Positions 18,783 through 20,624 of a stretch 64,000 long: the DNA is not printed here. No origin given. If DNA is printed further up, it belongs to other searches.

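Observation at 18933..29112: Candidate anaerobic aromatic dicarboxylate (phthalate-type) CoA-transfer/decarboxylation island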

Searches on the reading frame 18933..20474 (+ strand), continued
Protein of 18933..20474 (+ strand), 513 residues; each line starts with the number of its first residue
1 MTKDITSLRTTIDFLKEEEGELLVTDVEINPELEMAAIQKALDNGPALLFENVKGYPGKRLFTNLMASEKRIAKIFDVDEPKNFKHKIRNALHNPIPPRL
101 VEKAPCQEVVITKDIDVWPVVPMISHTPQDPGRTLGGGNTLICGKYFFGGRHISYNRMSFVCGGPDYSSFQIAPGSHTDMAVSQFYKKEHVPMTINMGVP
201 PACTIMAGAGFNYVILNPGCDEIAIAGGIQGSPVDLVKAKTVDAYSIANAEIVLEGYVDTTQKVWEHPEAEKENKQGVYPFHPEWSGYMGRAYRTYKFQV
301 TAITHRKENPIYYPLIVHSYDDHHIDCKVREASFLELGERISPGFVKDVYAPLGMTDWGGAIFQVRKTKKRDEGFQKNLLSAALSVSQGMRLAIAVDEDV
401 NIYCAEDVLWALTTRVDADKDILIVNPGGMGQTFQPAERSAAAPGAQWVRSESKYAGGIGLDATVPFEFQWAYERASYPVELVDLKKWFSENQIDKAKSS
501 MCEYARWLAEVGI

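Call 38: list_cluster_members(proteins=[P0029, P0033, P0040, P0034, P0038, P0027, P0032, P0036, P0037])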
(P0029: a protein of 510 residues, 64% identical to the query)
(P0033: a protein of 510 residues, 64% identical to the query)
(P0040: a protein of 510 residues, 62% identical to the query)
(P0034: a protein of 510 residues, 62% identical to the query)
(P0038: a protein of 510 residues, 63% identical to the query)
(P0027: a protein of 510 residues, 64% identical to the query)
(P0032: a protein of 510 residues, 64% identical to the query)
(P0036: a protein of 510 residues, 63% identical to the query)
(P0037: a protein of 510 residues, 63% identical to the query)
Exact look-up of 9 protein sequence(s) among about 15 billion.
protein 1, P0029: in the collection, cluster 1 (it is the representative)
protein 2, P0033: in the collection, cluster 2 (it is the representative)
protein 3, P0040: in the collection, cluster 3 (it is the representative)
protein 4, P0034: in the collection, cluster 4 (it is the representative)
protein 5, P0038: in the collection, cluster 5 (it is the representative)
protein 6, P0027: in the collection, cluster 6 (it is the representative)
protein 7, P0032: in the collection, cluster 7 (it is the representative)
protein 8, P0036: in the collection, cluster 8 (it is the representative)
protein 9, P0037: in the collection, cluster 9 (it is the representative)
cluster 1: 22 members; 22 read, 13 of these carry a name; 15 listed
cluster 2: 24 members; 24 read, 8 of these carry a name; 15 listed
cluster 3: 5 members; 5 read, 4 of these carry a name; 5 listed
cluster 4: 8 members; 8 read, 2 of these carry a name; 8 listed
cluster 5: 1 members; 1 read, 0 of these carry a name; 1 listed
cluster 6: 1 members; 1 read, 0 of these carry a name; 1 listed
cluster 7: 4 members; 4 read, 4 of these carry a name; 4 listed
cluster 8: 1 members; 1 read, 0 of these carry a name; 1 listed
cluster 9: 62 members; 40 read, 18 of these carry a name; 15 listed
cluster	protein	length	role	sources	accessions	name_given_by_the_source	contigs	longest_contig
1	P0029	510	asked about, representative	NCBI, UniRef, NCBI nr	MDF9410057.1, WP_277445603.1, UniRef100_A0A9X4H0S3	UbiD family decarboxylase [Pelotomaculum isophthalicicum JI] | UbiD family decarboxylase n=1 Tax=Pelotomaculum isophthalicicum JI TaxID=947010 ... | UbiD family decarboxylase [Pelotomaculum isophthalicicum]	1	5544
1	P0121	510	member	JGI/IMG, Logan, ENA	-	4-hydroxy-3-polyprenylbenzoate decarboxylase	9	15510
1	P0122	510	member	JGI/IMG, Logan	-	4-hydroxy-3-polyprenylbenzoate decarboxylase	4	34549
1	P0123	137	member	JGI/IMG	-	3-polyprenyl-4-hydroxybenzoate decarboxylase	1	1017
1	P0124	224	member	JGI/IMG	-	3-polyprenyl-4-hydroxybenzoate decarboxylase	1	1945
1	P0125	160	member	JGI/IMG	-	3-polyprenyl-4-hydroxybenzoate decarboxylase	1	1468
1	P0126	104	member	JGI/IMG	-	3-polyprenyl-4-hydroxybenzoate decarboxylase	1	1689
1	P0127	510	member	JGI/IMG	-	UbiD family decarboxylase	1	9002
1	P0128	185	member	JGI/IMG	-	3-polyprenyl-4-hydroxybenzoate decarboxylase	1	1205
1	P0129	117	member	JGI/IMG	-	3-polyprenyl-4-hydroxybenzoate decarboxylase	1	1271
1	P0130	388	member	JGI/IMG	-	4-hydroxy-3-polyprenylbenzoate decarboxylase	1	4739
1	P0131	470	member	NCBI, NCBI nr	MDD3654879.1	MAG: UbiD family decarboxylase, partial [Desulfotomaculaceae bacterium] | UbiD family decarboxylase [Desulfotomaculaceae bacterium]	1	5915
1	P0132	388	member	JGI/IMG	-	4-hydroxy-3-polyprenylbenzoate decarboxylase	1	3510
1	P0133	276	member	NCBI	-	-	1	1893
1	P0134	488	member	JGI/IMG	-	-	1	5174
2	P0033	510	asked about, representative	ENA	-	-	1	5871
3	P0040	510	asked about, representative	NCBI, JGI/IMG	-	4-hydroxy-3-polyprenylbenzoate decarboxylase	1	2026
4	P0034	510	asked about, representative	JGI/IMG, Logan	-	-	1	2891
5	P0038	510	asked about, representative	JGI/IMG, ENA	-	-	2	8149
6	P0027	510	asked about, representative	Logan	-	-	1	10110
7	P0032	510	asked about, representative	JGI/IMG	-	4-hydroxy-3-polyprenylbenzoate decarboxylase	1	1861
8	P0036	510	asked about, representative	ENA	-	-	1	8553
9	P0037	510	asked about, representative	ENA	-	-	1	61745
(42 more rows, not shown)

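Call 42: find_encoding_contigs(protein=P0013, flank=10000, max_places=1)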
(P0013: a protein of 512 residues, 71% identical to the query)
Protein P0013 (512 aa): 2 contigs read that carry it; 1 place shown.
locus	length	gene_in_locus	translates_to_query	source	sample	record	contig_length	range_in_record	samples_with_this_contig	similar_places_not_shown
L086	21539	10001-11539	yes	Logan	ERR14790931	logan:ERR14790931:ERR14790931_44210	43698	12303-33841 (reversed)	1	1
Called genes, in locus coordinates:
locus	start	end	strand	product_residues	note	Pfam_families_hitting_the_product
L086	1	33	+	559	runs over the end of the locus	PF02776:TPP_enzyme_N, PF00205:TPP_enzyme_M, PF02775:TPP_enzyme_C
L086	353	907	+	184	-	PF07883:Cupin_2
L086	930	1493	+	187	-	PF02041:Auxin_BP (weak), PF07883:Cupin_2 (faint)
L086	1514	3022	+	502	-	PF01970:TctA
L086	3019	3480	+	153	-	PF07331:TctB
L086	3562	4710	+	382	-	-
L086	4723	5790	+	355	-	PF02423:OCD_Mu_crystall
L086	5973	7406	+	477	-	PF20695:UbiD_N, PF01977:UbiD, PF20696:UbiD_C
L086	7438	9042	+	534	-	PF20695:UbiD_N (weak), PF01977:UbiD, PF20696:UbiD_C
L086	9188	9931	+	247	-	PF00392:GntR, PF07729:FCD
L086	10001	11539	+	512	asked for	PF20695:UbiD_N, PF01977:UbiD, PF20696:UbiD_C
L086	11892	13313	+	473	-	PF20695:UbiD_N, PF01977:UbiD, PF20696:UbiD_C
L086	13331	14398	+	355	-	PF03401:TctC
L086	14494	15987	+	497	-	PF01970:TctA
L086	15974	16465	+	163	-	PF07331:TctB (weak)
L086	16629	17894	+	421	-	PF02515:CoA_transf_3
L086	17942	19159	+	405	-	PF02515:CoA_transf_3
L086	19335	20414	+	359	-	PF16868:NMT1_3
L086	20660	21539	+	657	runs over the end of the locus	PF06808:DctM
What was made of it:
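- L086 holds four UbiD paralogues with two Tct systems and a TAXI-TRAP (call 42).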

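Call 43: find_encoding_contigs(protein=P0015, flank=10000, max_places=1)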
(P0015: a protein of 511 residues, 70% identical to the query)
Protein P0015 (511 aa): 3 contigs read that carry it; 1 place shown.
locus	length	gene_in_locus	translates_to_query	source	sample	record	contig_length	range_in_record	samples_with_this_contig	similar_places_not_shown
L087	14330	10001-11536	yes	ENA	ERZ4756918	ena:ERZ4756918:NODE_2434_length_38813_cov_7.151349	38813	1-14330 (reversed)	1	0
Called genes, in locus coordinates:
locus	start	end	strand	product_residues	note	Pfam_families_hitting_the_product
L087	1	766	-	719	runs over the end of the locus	PF02629:CoA_binding, PF13380:CoA_binding_2, PF13607:Succ_CoA_lig, PF19045:Ligase_CoA_2 (weak), PF13549:ATP-grasp_5, PF08442:ATP-grasp_2 (weak)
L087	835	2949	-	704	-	PF00664:ABC_membrane, PF00005:ABC_tran, PF02463:SMC_N (faint)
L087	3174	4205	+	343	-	PF01208:URO-D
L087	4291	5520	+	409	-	PF01875:Memo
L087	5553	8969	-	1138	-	PF00873:ACR_tran, PF01476:LysM, PF00873:ACR_tran, PF03176:MMPL (weak)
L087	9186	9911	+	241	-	PF00392:GntR, PF07729:FCD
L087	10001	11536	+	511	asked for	PF20695:UbiD_N, PF01977:UbiD, PF20696:UbiD_C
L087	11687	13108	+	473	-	PF20695:UbiD_N, PF01977:UbiD, PF20696:UbiD_C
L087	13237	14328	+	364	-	?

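Call 44: find_encoding_contigs(protein=P0017, flank=10000, max_places=1)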
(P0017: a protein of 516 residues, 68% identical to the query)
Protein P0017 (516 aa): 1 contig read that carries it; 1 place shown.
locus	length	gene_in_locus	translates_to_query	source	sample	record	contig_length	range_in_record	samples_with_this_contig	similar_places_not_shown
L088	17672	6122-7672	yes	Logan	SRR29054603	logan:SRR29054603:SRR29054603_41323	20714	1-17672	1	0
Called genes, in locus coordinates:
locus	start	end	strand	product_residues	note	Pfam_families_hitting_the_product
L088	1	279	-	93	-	?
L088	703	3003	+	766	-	PF01315:Ald_Xan_dh_C, PF02738:MoCoBD_1, PF20256:MoCoBD_2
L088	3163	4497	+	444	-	PF13433:Peripla_BP_5, PF13458:Peripla_BP_6, PF01094:ANF_receptor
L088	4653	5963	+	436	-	PF13433:Peripla_BP_5, PF13458:Peripla_BP_6, PF01094:ANF_receptor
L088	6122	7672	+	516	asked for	PF20695:UbiD_N, PF01977:UbiD, PF20696:UbiD_C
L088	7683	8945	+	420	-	PF02515:CoA_transf_3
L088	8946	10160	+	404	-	PF02515:CoA_transf_3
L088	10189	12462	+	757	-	PF01315:Ald_Xan_dh_C, PF02738:MoCoBD_1, PF20256:MoCoBD_2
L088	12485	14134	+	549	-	PF00501:AMP-binding, PF13193:AMP-binding_C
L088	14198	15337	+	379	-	PF02771:Acyl-CoA_dh_N, PF02770:Acyl-CoA_dh_M, PF00441:Acyl-CoA_dh_1, PF08028:Acyl-CoA_dh_2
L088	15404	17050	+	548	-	PF00501:AMP-binding, PF13193:AMP-binding_C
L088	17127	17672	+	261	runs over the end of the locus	PF00378:ECH_1, PF16113:ECH_2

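Call 45: search_dna_similar(query=window:18933-20471:+, collection=plasmids, mode=protein, max_evalue=1e-50, max_rows=20)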
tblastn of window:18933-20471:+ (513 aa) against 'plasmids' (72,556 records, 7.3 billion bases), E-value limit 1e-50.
Records with a match: 33; places in all: 34; records where one place covers at least 80% of the query: 33.
Best place of each record, by identity: <60% 33.
By first word of the organism name: Ligilactobacillus 9; Clostridium 9; Pantoea 8; Enterobacter 4; Aromatoleum 1; Companilactobacillus 1; Klebsiella 1.
By predicted mobility (MOB-suite, as given by PLSDB): non-mobilizable 32; conjugative 1.
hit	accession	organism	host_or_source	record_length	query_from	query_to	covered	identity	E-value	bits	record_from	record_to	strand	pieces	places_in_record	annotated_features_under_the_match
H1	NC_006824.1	Aromatoleum aromaticum EbN1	-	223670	4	512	99%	46.7%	1e-144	466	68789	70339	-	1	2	UbiD family decarboxylase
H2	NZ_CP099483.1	Companilactobacillus allii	food,bacteria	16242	1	489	95%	32.7%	7e-58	214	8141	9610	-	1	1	UbiD family decarboxylase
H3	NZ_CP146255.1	Pantoea dispersa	Nicotiana tabacum L.,Cell ...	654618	4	478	93%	33.2%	2e-60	222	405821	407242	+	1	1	UbiD family decarboxylase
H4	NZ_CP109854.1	Pantoea dispersa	Bidens alba,Pure isolate,rhizosphere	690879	4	478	93%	33.0%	1e-59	220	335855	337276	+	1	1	UbiD family decarboxylase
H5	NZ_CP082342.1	Pantoea dispersa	Canis lupus familiaris,Skin swab,Paw ...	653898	4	478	93%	33.0%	1e-59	220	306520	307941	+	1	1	UbiD family decarboxylase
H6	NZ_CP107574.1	Pantoea dispersa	Spermacoce stricta,Pure ...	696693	4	478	93%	33.0%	1e-59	220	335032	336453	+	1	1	UbiD family decarboxylase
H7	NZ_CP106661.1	Pantoea dispersa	Philodendron erubescens,Pure ...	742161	4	478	93%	33.0%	1e-59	220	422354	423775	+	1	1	UbiD family decarboxylase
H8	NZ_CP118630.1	Pantoea dispersa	Pure isolate,soil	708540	4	478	93%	33.0%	1e-59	220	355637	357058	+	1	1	UbiD family decarboxylase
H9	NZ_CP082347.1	Pantoea dispersa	water,drinking water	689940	4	478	93%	33.0%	2e-59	219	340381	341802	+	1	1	UbiD family decarboxylase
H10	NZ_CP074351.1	Pantoea dispersa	tissue sample,leaves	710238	4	478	93%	33.0%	2e-59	219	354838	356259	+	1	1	UbiD family decarboxylase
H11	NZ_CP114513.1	Ligilactobacillus salivarius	Meles meles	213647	1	489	95%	31.9%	3e-54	204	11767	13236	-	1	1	UbiD family decarboxylase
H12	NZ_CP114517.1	Ligilactobacillus salivarius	Meles meles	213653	1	489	95%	31.9%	3e-54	204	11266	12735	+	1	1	UbiD family decarboxylase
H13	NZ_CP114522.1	Ligilactobacillus salivarius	Meles meles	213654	1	489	95%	31.9%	3e-54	204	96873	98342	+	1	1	UbiD family decarboxylase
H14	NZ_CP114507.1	Ligilactobacillus salivarius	Meles meles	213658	1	489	95%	31.9%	3e-54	204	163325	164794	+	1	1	UbiD family decarboxylase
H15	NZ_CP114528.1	Ligilactobacillus salivarius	Meles meles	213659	1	489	95%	31.9%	3e-54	204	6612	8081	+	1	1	UbiD family decarboxylase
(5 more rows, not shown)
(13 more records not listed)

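Call 46: get_annotated_region(hit=H1, flank=10000)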
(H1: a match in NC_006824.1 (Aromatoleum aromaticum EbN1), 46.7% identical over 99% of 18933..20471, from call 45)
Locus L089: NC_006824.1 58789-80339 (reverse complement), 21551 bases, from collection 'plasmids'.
description: Aromatoleum aromaticum EbN1 plasmid 2, complete sequence
organism: Aromatoleum aromaticum EbN1 (NCBI taxid 76114)
taxonomy: Bacteria; Pseudomonadota; Betaproteobacteria; Rhodocyclales; Rhodocyclaceae; Aromatoleum; Aromatoleum aromaticum; Aromatoleum aromaticum EbN1
host: -; source: -; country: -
typing (MOB-suite, as given by PLSDB): conjugative; replicon rep_cluster_1841; relaxase MOBP; mating-pair formation MPF_T
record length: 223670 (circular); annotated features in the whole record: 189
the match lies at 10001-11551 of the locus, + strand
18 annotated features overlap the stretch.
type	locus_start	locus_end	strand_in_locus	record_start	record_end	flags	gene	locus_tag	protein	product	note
CDS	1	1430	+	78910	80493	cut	-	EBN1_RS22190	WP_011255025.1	UbiD family decarboxylase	-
CDS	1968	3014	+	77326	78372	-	-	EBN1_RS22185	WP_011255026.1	ABC transporter substrate-binding protein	-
CDS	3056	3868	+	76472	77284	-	-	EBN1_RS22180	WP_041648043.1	ABC transporter ATP-binding protein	GO:0006810 - transport [Evidence IEA]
CDS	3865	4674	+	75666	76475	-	-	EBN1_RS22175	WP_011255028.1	ABC transporter permease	-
CDS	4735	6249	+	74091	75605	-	-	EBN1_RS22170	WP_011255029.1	UbiD family decarboxylase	-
CDS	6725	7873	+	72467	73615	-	-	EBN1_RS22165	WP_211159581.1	porin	-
CDS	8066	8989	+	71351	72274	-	-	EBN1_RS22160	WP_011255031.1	DMT family transporter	-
CDS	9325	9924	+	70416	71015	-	-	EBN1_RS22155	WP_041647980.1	UbiX family flavin prenyltransferase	-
CDS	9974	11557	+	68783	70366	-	-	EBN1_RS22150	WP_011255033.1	UbiD family decarboxylase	-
CDS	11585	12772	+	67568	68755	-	-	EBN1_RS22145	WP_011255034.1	CoA transferase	-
CDS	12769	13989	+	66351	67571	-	-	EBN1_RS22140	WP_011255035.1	CoA transferase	-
CDS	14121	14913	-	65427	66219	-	-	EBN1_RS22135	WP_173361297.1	IS5 family transposase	-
CDS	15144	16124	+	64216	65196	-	-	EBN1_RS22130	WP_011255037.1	TAXI family TRAP transporter solute-binding subunit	GO:0006810 - transport [Evidence IEA]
CDS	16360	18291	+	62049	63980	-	-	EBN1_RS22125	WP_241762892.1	TRAP transporter fused permease subunit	-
CDS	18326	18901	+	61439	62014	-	-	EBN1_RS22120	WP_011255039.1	hypothetical protein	-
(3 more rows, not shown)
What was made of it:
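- Closest known: Anaerobic o-phthalate cluster of denitrifiers: Aromatoleum aromaticum EbN1 plasmid 2. Same: Same protein families in the same order: UbiD-CoAT-CoAT-TAXI-TRAP (call 46).
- The EbN1 cluster has the same order, UbiD-CoAT-CoAT-TAXI-fused TRAP (call 46).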

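Call 51: search_protein_families(library=ncbifam, proteins=[window:18933-20474:+], max_evalue=0.00001)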
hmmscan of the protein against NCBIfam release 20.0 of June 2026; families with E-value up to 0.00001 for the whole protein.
window:18933-20474:+ (513 aa): 7 families
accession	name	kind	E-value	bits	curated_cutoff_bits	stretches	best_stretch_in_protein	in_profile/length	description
NF041204.1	VdcC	exception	2.9e-61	207.3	650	1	6-469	2-441/467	non-oxidative hydroxyarylic acid decarboxylases subunit C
TIGR00148.1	TIGR00148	subfamily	2.7e-44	151.6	244.85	1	15-428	7-413/438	UbiD family decarboxylase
TIGR03701.1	mena_SCO4490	equivalog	1.2e-32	113.3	495.9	1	14-426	5-415/433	menaquinone biosynthesis decarboxylase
NF008175.0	PRK10922.1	equivalog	5.5e-24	84.5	788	2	96-426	120-431/497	4-hydroxy-3-polyprenylbenzoate decarboxylase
NF041219.1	BagN_FevL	exception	3.2e-18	65.5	1000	1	5-417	17-433/502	bagremycin/ferroverdin biosynthesis UbiD family decarboxylase BagN/FevL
TIGR02724.1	phenyl_P_beta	equivalog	4.4e-17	61.6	468.95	1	22-429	16-415/472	phenylphosphate carboxylase subunit beta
TIGR02723.1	phenyl_P_alpha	equivalog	1.9e-13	49.9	564.6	1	42-426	44-414/485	phenylphosphate carboxylase subunit alpha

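Call 58: find_encoding_contigs(protein=P0004, flank=10000, max_places=3)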
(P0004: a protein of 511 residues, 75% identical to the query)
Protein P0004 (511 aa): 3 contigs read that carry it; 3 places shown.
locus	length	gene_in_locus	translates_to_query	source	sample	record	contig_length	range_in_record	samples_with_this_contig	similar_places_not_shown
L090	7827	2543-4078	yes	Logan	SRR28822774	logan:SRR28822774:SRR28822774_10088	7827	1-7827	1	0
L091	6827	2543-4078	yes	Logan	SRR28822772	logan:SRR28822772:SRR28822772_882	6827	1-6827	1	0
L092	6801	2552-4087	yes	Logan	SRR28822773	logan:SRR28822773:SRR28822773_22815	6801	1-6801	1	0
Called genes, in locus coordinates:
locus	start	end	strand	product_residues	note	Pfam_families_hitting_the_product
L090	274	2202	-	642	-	PF06506:PrpR_N, PF00989:PAS, PF13188:PAS_8 (weak), PF08448:PAS_4 (weak), PF00158:Sigma54_activat, PF14532:Sigma54_activ_2, PF25601:AAA_lid_14, PF02954:HTH_8, +6 more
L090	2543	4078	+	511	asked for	PF20695:UbiD_N, PF01977:UbiD, PF20696:UbiD_C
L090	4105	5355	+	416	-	PF02515:CoA_transf_3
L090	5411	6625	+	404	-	PF02515:CoA_transf_3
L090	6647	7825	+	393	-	?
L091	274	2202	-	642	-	PF06506:PrpR_N, PF00989:PAS, PF13188:PAS_8 (weak), PF08448:PAS_4 (weak), PF00158:Sigma54_activat, PF14532:Sigma54_activ_2, PF25601:AAA_lid_14, PF02954:HTH_8, +6 more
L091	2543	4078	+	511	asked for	PF20695:UbiD_N, PF01977:UbiD, PF20696:UbiD_C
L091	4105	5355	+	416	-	PF02515:CoA_transf_3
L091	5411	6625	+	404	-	PF02515:CoA_transf_3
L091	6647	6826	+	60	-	?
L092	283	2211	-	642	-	PF06506:PrpR_N, PF00989:PAS, PF13188:PAS_8 (weak), PF08448:PAS_4 (weak), PF00158:Sigma54_activat, PF14532:Sigma54_activ_2, PF25601:AAA_lid_14, PF02954:HTH_8, +6 more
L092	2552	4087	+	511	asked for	PF20695:UbiD_N, PF01977:UbiD, PF20696:UbiD_C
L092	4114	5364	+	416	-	PF02515:CoA_transf_3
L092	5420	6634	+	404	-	PF02515:CoA_transf_3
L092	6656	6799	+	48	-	?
